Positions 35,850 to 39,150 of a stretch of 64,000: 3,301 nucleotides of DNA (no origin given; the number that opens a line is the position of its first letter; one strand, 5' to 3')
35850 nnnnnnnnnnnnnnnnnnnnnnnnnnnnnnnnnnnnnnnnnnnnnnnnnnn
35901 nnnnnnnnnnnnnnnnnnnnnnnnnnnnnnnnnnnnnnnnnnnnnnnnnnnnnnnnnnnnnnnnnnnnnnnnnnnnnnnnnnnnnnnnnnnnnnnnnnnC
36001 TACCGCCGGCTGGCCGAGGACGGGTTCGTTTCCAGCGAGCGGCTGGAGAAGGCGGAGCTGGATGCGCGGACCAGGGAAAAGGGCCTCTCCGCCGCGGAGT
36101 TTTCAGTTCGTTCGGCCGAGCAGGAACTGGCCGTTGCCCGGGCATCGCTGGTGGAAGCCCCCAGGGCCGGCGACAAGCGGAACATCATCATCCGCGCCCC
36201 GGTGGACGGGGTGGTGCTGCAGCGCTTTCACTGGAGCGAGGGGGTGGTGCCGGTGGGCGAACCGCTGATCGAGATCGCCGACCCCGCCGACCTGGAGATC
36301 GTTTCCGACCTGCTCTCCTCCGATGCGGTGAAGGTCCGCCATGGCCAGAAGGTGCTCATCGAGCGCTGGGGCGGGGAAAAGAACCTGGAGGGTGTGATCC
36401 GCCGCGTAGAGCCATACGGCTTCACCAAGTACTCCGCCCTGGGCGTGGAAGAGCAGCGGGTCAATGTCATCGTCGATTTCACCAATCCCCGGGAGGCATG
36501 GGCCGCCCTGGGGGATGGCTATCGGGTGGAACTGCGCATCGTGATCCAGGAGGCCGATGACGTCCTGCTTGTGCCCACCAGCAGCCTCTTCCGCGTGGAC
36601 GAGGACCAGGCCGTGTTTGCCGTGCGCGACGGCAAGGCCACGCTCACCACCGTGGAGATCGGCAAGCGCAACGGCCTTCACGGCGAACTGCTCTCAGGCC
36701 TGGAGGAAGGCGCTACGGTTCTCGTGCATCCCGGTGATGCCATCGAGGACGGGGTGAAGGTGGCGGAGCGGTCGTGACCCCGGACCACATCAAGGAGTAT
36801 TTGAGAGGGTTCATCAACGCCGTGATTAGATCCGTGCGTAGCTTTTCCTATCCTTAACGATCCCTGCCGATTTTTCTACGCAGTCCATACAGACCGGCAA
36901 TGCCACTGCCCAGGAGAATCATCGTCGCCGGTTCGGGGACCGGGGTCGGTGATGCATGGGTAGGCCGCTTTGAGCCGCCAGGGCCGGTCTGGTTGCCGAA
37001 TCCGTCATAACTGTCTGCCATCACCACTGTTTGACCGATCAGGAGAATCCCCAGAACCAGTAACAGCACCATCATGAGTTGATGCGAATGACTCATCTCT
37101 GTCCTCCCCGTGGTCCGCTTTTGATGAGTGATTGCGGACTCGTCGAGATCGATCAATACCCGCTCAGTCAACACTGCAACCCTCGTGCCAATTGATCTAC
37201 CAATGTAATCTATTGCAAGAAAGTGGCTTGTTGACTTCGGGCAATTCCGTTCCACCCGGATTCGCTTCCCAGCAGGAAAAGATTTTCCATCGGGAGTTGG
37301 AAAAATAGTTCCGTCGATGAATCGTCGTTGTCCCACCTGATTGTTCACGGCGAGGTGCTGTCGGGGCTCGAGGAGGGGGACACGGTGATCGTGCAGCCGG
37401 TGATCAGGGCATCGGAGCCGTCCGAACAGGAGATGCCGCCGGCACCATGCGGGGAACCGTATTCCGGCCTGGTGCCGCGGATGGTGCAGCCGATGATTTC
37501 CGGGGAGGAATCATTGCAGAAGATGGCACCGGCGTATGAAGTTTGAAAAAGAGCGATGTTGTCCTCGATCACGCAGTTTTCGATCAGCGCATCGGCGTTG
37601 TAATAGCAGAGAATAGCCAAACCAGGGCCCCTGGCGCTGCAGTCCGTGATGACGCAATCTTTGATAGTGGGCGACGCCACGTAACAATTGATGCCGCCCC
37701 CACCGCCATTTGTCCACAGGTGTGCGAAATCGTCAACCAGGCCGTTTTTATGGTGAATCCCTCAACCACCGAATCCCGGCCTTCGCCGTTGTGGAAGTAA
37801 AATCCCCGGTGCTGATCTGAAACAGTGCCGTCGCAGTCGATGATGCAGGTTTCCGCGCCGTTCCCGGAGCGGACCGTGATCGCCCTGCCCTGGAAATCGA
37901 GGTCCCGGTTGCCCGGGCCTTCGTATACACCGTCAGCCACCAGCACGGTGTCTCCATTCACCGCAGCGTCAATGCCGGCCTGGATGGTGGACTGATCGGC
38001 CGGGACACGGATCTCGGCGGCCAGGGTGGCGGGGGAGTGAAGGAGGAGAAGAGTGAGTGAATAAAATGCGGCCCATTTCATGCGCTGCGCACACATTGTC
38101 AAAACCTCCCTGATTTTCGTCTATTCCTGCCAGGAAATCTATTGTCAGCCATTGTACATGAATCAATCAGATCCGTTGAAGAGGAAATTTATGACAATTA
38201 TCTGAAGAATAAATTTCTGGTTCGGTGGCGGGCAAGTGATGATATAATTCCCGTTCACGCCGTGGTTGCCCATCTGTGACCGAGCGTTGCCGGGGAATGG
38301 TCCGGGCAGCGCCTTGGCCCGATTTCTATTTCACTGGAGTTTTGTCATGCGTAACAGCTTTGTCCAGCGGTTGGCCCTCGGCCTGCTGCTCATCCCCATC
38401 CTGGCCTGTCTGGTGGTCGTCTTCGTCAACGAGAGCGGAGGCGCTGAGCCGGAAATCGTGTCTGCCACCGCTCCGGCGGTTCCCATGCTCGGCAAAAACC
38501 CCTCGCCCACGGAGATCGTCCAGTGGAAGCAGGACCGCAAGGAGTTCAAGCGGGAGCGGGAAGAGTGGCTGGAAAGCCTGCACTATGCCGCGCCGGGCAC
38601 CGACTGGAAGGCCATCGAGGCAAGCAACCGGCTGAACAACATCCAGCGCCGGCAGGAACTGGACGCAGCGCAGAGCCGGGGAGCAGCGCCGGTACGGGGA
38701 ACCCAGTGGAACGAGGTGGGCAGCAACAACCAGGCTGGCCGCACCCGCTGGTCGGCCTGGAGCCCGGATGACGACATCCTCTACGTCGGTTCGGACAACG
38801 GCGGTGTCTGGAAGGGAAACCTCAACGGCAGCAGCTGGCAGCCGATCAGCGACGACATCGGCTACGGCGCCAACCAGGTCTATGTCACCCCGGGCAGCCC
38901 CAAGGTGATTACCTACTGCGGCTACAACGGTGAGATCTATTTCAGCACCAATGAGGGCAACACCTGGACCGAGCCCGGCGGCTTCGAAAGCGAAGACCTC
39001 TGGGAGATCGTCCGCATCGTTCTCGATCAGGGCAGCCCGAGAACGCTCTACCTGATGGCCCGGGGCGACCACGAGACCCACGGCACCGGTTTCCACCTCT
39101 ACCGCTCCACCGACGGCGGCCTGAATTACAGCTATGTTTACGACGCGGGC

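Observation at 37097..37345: Perfect sigma-54 -24/-12 promoter in a low-GC leader upstream of the PEP-CTERM micro-protein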

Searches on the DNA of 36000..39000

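Call 12: search_rna_families(source=window, start=36000, end=39000, threshold=evalue, max_evalue=1)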
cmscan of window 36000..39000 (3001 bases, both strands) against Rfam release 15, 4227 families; matches with E-value up to 1: 0.
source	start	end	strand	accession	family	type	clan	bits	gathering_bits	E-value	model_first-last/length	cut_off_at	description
